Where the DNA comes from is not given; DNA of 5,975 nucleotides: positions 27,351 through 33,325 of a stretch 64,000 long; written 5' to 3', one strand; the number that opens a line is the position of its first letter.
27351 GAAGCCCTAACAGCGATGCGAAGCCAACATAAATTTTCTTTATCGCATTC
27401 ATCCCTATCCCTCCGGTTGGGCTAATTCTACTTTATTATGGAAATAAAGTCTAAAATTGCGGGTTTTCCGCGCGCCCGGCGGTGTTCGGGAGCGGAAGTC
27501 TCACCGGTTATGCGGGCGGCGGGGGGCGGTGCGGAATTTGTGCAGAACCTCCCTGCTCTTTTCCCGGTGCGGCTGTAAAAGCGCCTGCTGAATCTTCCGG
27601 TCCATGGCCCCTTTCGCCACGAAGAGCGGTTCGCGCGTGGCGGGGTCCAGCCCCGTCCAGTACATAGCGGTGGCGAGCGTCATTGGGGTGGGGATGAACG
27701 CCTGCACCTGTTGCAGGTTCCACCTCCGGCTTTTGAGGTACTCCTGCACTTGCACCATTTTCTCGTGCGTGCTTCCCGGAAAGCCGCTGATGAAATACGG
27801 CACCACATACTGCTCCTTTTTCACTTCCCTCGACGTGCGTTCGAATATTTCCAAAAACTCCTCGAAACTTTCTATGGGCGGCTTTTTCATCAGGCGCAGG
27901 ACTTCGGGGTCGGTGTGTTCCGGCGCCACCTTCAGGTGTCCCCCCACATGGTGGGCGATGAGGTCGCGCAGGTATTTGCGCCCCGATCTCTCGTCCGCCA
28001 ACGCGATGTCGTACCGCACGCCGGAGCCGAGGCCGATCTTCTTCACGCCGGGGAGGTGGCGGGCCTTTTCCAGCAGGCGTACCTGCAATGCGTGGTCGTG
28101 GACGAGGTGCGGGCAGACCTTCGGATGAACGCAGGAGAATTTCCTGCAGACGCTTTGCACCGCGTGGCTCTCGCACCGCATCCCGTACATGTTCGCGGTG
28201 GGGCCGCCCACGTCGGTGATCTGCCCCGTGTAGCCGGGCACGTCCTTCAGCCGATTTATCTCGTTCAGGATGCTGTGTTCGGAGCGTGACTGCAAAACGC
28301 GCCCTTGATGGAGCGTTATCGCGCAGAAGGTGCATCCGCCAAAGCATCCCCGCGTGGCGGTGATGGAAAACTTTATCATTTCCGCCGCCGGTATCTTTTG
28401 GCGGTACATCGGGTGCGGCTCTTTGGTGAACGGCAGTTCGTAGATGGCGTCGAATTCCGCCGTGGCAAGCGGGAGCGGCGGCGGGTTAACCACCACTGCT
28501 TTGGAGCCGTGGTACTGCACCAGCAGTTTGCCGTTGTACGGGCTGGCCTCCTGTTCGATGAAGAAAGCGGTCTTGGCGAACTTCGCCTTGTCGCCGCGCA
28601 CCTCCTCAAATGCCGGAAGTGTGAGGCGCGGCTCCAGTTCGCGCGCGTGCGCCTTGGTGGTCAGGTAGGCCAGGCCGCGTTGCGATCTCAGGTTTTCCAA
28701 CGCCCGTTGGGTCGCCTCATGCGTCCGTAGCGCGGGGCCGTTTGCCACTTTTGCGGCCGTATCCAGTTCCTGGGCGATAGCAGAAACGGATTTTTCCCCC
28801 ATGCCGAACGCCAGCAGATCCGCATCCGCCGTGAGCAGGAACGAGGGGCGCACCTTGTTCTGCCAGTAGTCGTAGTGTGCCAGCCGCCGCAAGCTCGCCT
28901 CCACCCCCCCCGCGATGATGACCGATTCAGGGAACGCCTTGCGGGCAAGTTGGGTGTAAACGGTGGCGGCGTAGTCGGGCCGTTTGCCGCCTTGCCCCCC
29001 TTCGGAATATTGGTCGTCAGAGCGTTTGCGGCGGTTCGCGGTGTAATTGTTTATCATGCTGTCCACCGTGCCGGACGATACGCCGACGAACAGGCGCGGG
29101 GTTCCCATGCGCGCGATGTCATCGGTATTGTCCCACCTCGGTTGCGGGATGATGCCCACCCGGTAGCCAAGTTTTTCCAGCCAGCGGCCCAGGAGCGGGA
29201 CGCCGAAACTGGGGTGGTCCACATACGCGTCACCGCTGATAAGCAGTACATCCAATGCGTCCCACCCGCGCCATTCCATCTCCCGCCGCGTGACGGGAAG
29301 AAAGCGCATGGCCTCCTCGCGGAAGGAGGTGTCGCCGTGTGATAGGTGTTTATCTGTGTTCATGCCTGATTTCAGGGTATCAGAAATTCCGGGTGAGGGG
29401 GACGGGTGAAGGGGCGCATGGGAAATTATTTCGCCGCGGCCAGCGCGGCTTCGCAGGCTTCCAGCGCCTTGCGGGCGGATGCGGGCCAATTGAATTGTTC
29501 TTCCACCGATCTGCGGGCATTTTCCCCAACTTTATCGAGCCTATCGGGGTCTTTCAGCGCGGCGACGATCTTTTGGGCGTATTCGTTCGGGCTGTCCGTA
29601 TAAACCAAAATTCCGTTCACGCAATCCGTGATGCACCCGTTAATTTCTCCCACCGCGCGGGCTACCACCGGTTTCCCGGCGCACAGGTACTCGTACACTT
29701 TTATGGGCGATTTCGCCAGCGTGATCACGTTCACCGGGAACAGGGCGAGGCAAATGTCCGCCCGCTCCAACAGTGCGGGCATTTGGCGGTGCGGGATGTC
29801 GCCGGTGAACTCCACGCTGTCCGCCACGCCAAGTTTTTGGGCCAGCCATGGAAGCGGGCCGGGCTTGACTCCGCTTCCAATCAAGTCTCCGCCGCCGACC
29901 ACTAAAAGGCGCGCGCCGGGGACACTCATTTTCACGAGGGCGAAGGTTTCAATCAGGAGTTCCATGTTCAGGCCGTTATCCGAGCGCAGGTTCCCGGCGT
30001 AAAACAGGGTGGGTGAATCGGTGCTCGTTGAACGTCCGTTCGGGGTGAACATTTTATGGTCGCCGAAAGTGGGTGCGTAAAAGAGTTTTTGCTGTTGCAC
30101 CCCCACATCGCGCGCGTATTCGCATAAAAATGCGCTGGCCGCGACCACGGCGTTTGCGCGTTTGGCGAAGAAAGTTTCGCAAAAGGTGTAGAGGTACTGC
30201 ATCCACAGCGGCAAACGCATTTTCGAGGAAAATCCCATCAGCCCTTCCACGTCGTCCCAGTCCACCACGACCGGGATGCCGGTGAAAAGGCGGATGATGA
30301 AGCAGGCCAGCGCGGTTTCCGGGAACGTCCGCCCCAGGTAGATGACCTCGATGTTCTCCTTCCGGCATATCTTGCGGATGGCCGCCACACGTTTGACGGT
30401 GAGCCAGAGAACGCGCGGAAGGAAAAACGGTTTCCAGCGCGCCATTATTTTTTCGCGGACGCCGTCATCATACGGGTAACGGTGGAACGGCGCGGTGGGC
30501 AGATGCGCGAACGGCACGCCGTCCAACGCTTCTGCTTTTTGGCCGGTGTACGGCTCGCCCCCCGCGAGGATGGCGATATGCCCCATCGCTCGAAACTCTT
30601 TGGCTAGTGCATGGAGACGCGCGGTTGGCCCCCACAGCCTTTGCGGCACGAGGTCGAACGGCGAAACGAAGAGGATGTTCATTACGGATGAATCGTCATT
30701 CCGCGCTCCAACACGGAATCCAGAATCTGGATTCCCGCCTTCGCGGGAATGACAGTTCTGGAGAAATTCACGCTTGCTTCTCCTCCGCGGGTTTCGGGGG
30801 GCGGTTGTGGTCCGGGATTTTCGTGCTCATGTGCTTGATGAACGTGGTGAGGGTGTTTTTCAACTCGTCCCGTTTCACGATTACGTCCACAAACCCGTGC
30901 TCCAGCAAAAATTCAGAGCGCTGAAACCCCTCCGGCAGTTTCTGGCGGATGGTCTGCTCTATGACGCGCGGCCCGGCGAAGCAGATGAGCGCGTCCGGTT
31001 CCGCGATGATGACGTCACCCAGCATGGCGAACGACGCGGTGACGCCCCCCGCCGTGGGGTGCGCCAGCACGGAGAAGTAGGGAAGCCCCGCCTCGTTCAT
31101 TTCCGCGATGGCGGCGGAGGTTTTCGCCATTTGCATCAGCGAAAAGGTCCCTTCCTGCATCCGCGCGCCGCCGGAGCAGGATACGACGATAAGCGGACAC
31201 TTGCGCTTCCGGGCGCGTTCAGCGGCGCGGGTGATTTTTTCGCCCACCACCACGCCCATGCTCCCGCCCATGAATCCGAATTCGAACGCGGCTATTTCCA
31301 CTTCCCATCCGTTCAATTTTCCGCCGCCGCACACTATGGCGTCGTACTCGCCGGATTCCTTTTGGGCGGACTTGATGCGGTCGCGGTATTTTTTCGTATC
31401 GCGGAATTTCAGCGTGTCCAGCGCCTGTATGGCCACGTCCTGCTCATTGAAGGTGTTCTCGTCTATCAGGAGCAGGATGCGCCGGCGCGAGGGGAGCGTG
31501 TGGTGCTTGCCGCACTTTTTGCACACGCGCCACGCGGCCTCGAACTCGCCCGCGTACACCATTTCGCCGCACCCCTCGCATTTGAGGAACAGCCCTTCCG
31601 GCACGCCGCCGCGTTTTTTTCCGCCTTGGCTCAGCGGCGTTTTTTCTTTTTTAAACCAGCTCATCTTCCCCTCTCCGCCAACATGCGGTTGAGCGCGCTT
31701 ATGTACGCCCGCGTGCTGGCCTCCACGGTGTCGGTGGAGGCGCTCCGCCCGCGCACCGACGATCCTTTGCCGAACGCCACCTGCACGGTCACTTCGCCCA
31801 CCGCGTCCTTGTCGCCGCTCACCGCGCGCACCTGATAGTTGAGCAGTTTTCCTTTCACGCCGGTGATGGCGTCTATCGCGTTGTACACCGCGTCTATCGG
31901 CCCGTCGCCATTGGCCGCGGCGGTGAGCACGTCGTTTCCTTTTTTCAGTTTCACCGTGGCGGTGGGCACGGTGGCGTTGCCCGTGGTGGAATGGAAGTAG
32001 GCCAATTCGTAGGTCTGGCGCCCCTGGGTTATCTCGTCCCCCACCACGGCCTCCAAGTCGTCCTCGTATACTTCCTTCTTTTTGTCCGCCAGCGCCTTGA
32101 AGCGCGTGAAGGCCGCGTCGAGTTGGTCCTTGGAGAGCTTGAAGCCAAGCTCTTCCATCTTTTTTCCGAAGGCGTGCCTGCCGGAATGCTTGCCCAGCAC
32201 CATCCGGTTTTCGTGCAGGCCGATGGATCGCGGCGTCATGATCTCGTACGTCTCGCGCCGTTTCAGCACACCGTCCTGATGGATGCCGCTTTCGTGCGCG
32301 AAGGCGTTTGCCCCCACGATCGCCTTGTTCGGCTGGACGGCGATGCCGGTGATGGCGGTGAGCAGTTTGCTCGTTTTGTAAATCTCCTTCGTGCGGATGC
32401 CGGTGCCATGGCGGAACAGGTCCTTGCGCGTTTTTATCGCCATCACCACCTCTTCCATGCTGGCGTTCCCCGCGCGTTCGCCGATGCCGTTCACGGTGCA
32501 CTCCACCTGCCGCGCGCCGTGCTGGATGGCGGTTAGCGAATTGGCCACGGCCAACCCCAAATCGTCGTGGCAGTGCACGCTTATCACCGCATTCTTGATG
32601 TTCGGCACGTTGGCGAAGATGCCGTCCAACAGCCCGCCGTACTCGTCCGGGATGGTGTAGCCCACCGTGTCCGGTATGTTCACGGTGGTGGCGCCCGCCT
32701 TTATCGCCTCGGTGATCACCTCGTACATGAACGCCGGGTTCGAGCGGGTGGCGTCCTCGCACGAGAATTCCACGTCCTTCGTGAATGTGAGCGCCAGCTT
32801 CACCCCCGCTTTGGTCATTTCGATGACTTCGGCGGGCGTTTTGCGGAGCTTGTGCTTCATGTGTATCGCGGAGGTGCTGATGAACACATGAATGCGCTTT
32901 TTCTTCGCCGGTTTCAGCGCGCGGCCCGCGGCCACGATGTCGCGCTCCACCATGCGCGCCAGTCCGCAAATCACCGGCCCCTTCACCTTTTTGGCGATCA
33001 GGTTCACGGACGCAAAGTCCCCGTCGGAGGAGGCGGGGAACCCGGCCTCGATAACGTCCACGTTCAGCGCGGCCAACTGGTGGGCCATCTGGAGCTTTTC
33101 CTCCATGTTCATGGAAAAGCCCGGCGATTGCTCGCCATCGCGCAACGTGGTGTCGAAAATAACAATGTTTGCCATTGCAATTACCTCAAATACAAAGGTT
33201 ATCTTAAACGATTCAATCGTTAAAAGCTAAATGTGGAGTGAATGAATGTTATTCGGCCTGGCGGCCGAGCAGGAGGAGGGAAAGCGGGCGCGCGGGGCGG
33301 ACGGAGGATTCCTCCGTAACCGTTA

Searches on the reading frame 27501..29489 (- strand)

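Call 6: search_protein_families(library=pfam, proteins=[window:27501-29489:-], max_evalue=0.001)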
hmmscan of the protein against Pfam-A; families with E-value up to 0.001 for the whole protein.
window:27501-29489:- (662 aa): 3 families
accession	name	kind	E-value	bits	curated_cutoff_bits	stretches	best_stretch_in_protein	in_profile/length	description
PF08497.15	Radical_SAM_N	-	1.5e-117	392.6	25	1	63-375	1-301/301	Radical SAM N-terminal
PF04055.27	Radical_SAM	-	6e-11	43.2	29.5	1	377-584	2-165/166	Radical SAM superfamily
PF11842.13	DUF3362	-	1.8e-10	41.7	27.6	1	593-644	1-57/151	Domain of unknown function (DUF3362)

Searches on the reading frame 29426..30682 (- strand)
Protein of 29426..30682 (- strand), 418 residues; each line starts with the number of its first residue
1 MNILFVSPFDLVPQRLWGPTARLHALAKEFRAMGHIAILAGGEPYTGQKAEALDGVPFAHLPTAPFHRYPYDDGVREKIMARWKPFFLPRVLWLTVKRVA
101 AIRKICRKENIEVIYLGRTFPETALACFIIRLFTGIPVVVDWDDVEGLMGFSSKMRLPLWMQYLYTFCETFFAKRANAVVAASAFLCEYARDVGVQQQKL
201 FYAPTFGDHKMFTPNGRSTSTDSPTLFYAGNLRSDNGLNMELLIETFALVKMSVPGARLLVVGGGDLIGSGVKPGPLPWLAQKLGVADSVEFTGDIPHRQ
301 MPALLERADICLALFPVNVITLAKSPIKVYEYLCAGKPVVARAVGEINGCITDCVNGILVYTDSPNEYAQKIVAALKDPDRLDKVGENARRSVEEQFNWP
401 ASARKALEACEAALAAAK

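Call 6: search_protein_families(library=pfam, proteins=[window:29426-30682:-], max_evalue=0.001)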
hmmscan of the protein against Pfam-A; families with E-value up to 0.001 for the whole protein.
window:29426-30682:- (418 aa): 5 families
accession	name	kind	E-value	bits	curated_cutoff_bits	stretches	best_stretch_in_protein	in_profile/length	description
PF00534.26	Glycos_transf_1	-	4.3e-22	78.9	26.4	1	221-391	13-171/172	Glycosyl transferases group 1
PF13692.12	Glyco_trans_1_4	-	4.9e-21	75.9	27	1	224-378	2-142/142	Glycosyl transferases group 1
PF13579.12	Glyco_trans_4_4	-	3.6e-14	53.9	29.7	1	18-202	2-154/158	Glycosyl transferase 4-like domain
PF13524.12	Glyco_trans_1_2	-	6e-11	42.9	25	1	255-407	13-143/144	Glycosyl transferase-like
PF13439.12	Glyco_transf_4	-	1.9e-07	31.7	28.5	1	23-204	8-163/170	Glycosyltransferase Family 4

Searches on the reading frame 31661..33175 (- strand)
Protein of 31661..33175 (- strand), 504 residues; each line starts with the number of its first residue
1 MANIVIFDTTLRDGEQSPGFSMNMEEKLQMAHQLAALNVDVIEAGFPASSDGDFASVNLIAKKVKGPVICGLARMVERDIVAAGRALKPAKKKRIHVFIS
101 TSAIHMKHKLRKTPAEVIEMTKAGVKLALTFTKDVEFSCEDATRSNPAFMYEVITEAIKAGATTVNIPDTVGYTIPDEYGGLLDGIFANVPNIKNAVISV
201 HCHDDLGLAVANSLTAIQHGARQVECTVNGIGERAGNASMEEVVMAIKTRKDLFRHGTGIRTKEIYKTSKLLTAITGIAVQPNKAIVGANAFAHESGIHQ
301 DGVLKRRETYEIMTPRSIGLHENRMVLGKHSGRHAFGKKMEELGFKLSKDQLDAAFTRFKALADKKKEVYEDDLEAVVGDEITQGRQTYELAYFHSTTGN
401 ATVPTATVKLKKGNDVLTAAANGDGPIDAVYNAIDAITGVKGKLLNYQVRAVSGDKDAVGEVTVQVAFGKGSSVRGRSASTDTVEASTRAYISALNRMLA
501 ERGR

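Call 6: search_protein_families(library=pfam, proteins=[window:31661-33175:-], max_evalue=0.001)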
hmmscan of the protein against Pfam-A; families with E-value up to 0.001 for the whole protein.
window:31661-33175:- (504 aa): 3 families
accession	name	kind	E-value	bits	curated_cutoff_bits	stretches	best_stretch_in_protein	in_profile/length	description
PF00682.25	HMGL-like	-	3.1e-92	309.1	29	1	4-271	2-259/260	HMGL-like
PF08502.15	LeuA_dimer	-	7.2e-34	117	24.9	1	368-499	1-131/131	LeuA allosteric (dimerisation) domain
PF22617.1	HCS_D2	-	9.6e-32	109.7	27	1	286-367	1-82/82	Homocitrate synthase post-HMGL domain-like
